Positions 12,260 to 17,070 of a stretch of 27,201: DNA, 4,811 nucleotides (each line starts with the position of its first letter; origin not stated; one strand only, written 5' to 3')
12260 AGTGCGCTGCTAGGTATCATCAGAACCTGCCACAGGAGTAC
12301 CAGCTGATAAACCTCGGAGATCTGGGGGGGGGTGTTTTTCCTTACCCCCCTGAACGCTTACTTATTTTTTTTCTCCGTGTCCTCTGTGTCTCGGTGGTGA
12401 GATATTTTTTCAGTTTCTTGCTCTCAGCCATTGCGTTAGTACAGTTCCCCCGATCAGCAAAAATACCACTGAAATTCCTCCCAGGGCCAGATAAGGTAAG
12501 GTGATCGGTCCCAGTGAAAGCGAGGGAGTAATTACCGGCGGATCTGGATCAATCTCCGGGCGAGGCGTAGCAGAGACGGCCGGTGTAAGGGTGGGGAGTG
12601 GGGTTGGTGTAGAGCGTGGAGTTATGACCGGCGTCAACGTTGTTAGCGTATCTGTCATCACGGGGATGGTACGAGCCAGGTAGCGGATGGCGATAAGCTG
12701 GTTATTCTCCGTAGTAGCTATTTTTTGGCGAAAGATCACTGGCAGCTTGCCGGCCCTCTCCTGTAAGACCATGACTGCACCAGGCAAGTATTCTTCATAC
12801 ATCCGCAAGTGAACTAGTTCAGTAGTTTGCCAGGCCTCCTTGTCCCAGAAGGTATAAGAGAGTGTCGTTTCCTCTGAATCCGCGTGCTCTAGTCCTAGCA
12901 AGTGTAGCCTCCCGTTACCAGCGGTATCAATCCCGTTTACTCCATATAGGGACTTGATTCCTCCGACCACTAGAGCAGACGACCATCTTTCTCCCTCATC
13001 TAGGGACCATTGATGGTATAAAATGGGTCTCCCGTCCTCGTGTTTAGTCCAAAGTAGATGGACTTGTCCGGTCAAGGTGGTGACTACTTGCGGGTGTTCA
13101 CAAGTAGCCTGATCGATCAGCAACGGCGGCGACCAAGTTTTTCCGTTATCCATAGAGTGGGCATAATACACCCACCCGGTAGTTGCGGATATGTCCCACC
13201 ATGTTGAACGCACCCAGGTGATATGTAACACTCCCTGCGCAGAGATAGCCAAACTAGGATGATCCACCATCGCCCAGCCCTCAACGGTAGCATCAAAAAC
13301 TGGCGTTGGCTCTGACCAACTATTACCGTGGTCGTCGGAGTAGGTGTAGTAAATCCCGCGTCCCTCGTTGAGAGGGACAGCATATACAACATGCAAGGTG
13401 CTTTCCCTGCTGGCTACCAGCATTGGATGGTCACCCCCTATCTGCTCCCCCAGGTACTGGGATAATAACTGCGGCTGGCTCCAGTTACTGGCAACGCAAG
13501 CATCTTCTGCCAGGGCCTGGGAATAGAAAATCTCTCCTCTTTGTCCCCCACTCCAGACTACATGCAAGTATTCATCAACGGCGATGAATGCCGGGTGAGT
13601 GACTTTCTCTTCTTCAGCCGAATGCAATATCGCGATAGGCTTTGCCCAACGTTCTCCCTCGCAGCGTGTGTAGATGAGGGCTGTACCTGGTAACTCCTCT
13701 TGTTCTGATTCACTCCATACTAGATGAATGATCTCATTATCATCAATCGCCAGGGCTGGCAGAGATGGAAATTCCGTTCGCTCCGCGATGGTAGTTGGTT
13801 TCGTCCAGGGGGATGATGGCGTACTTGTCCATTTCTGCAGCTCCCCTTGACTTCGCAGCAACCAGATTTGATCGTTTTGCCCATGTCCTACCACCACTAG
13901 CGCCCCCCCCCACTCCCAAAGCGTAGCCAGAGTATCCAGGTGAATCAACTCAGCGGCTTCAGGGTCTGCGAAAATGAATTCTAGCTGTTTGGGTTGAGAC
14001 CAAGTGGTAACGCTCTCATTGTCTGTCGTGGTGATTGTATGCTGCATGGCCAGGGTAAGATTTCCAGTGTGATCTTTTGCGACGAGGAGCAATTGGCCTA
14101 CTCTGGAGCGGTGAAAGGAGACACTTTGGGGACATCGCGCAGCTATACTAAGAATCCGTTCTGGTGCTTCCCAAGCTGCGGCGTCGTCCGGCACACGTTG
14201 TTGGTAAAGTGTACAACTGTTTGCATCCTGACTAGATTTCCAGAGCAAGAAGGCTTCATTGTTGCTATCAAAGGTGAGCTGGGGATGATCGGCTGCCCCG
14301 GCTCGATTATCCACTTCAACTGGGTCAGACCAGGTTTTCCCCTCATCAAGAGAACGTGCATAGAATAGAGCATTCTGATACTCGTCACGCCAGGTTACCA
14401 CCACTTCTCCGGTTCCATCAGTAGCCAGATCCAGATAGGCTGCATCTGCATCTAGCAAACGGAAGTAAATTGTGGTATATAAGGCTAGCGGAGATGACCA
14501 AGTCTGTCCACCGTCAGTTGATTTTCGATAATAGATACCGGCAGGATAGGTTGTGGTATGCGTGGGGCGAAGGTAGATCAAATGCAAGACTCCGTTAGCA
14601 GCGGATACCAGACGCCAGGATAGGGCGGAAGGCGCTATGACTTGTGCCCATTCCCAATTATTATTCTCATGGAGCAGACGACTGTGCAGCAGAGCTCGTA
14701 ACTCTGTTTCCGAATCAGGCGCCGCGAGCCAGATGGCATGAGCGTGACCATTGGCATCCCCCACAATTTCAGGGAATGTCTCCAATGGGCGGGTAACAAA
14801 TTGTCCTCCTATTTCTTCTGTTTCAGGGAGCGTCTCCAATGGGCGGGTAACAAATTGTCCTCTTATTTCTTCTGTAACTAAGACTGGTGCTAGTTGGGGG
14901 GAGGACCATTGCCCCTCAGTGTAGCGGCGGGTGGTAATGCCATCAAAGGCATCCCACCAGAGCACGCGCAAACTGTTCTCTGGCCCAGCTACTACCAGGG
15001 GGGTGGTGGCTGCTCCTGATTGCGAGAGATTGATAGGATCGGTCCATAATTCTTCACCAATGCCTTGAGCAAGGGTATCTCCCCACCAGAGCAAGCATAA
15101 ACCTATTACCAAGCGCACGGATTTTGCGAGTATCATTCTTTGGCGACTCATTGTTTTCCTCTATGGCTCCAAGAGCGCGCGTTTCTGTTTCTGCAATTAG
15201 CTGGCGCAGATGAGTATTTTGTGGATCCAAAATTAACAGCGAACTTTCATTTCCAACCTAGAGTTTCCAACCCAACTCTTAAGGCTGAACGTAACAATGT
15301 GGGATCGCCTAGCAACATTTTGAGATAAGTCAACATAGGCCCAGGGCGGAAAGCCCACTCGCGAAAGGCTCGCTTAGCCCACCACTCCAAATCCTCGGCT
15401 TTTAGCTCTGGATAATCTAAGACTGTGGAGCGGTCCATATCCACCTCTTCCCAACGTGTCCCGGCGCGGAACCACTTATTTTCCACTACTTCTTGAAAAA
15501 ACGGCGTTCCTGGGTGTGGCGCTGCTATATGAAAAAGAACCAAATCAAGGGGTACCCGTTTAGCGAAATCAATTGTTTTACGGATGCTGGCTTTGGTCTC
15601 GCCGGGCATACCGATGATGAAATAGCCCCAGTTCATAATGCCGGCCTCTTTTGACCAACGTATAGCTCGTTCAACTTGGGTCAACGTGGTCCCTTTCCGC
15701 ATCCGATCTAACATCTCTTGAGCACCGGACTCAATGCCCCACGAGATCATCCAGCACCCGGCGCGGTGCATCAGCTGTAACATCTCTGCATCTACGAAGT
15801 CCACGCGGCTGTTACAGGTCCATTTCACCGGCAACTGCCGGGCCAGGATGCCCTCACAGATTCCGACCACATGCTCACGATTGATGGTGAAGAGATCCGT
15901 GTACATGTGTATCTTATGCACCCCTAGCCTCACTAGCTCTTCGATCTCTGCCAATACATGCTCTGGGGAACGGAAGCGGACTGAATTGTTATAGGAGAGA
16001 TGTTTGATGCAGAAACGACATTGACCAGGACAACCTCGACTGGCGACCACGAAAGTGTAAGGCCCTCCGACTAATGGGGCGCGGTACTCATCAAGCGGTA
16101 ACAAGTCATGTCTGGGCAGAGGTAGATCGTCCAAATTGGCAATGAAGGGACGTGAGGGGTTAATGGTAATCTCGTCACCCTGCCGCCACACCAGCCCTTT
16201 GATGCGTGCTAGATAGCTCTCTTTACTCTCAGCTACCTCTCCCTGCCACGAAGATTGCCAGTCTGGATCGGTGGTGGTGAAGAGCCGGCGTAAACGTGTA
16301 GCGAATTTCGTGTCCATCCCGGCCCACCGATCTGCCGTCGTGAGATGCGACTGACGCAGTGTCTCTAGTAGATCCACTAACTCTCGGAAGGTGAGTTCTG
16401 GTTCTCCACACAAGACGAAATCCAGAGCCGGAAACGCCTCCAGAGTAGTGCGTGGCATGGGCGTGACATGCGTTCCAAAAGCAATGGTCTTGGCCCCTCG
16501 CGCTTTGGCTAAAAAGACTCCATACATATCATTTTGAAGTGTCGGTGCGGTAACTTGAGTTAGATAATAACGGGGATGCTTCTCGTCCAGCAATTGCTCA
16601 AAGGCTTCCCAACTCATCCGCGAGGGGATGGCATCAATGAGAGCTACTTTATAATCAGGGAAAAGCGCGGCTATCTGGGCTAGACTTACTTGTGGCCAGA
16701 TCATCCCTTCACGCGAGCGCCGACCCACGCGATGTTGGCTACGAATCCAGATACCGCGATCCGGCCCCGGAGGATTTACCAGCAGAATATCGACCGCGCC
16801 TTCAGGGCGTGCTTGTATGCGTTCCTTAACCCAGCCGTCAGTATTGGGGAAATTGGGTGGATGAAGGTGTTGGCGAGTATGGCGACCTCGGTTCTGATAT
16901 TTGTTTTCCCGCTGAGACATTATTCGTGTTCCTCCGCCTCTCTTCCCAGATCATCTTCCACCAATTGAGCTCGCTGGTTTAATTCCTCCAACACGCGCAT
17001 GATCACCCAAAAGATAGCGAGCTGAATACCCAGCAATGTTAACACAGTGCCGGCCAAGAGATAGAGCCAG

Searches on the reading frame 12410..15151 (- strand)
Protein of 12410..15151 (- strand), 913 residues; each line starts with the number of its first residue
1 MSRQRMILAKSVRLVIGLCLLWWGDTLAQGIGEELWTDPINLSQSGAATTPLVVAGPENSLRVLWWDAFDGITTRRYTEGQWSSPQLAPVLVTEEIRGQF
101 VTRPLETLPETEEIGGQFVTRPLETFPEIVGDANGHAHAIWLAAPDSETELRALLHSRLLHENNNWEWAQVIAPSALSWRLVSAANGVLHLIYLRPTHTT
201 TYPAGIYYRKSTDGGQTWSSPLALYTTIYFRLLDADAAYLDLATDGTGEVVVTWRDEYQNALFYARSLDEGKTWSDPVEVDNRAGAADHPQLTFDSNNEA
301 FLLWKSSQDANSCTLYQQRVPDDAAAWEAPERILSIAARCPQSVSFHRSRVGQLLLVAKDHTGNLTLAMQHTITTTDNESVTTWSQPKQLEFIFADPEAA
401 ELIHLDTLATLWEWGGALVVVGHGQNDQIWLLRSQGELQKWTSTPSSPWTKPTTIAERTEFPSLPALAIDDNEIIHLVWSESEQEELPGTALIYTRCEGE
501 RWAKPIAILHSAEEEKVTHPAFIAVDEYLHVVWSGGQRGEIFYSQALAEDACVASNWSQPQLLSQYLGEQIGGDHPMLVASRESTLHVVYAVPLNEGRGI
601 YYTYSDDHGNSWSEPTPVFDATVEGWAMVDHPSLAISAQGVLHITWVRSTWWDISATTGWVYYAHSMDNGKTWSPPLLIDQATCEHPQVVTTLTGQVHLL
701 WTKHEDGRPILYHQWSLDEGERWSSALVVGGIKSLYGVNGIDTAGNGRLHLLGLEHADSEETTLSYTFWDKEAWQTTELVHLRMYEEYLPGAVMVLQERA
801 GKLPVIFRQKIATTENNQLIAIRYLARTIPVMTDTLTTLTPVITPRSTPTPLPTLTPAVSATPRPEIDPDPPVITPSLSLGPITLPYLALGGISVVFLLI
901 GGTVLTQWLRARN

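Call 4: search_protein_families(library=pfam, proteins=[window:12410-15151:-], max_evalue=0.01)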
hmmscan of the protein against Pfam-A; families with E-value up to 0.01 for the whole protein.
window:12410-15151:- (913 aa): 4 families
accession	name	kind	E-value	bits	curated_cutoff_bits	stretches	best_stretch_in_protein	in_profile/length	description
PF13088.12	BNR_2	-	2.9e-21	76.5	31.4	2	140-390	6-254/277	BNR repeat-like domain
PF02012.26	BNR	-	3.3e-06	26.7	27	0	211-219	3-11/12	BNR/Asp-box repeat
PF15892.11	BNR_4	-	7.1e-06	26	27.3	0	182-305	100-217/272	BNR repeat-containing family member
PF15902.12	Sortilin-Vps10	-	0.0048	16.2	33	0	211-315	6-97/446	Sortilin, neurotensin receptor 3,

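Call 6: search_protein_families(library=ncbifam, proteins=[window:12410-15151:-], max_evalue=0.001)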
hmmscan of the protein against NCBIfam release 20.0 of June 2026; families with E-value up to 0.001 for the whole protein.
window:12410-15151:- (913 aa): 2 families
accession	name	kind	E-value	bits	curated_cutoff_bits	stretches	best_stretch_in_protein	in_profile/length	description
NF053835.1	PDIAV_lipo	equivalog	7.4e-12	45.4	90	1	463-650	41-220/458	PDIAV motif-containing lipoprotein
NF045728.1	glycosyl_F510_1955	equivalog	2.7e-05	23.6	175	0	203-275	71-128/246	F510_1955 family glycosylhydrolase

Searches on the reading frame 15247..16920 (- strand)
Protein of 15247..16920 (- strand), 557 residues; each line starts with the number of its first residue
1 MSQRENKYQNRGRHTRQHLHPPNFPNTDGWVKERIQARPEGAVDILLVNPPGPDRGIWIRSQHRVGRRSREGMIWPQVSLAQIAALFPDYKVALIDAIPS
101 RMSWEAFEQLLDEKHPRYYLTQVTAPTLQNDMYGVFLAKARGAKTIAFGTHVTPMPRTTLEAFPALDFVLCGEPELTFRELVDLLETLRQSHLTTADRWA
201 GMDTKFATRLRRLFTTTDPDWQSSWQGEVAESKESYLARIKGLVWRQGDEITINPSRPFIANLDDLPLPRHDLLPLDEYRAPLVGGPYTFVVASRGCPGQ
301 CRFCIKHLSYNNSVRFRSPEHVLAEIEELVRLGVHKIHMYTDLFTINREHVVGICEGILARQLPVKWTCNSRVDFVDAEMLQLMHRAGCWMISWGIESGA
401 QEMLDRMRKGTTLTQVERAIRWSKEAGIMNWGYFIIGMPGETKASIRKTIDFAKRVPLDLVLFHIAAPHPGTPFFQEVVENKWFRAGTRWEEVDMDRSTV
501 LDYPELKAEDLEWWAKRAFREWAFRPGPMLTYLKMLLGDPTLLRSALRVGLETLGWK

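Call 4: search_protein_families(library=pfam, proteins=[window:15247-16920:-], max_evalue=0.01)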
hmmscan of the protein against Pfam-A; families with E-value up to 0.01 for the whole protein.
window:15247-16920:- (557 aa): 2 families
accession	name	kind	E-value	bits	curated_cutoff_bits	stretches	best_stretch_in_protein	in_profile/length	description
PF04055.27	Radical_SAM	-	5.4e-25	88.9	29.5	1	292-453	2-166/166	Radical SAM superfamily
PF02310.24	B12-binding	-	6.7e-06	26.4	32.1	1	73-182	10-121/121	B12 binding domain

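Call 6: search_protein_families(library=ncbifam, proteins=[window:15247-16920:-], max_evalue=0.001)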
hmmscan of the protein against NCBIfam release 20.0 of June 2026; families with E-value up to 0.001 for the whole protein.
window:15247-16920:- (557 aa): 32 families (the best 25 are shown)
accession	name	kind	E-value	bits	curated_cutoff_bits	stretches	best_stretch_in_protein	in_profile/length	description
TIGR03471.1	HpnJ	equivalog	2.6e-62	211.3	577.6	1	228-554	135-464/472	hopanoid biosynthesis associated radical SAM protein HpnJ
TIGR02026.1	BchE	equivalog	1.6e-45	155.9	481.35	1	232-524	139-438/497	magnesium-protoporphyrin IX monomethyl ester anaerobic oxidative cyclase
NF050148.1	rSAM_ApyD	equivalog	1.1e-43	149.6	750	1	237-482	151-397/645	RiPP biosynthesis radical SAM protein ApyD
TIGR04014.1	B12_SAM_MJ_0865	equivalog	1.9e-35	122.5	360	1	234-481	112-361/434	methyl-coenzyme M reductase glutamine C-methyltransferase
TIGR04479.1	bcpD_PhpK_rSAM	subfamily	2.5e-35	121.8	600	1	233-504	193-457/504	PhpK family radical SAM P-methyltransferase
NF033070.1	rSAM_AprD4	equivalog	8.6e-34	117.2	500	1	258-487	165-399/456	AprD4 family radical SAM diol-dehydratase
NF038361.1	rSAM_Sden_1168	equivalog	6.2e-31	107.6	575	1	241-512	228-505/560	Sden_1168 family B12-binding radical SAM P-methyltransferase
TIGR04385.1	B12_rSAM_cofa1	equivalog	2.8e-25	89.4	450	1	239-456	147-364/438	B12 lower ligand biosynthesis radical SAM protein BzaD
TIGR04072.2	rSAM_ladder_B12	equivalog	3.5e-24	85.2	360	1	292-488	184-382/443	lipid biosynthesis B12-binding/radical SAM protein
TIGR04013.1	B12_SAM_MJ_1487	hypoth_equivalog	6.1e-24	84.6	251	2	372-477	248-356/382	TIGR04013 family B12-binding domain/radical SAM domain-containing protein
TIGR04295.1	B12_rSAM_oligo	hypoth_equivalog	1.1e-21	77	400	1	237-414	144-319/422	TIGR04295 family B12-binding domain-containing radical SAM protein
TIGR03975.1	rSAM_ocin_1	subfamily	7.3e-21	74.3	281.85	1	154-450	170-424/606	RiPP maturation radical SAM C-methyltransferase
NF040542.1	rSAM_RCCLKC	equivalog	1.8e-16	60.3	450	1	291-459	183-353/423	arsinothricin biosynthesis radical SAM protein ArsL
NF045585.1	rSAM_slr0320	equivalog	1.8e-16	59.7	775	1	288-454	235-407/511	photosystem II high light acclimation radical SAM protein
TIGR04367.1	HpnR_B12_rSAM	equivalog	2.3e-15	56.1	650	1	234-476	137-371/490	hopanoid C-3 methylase HpnR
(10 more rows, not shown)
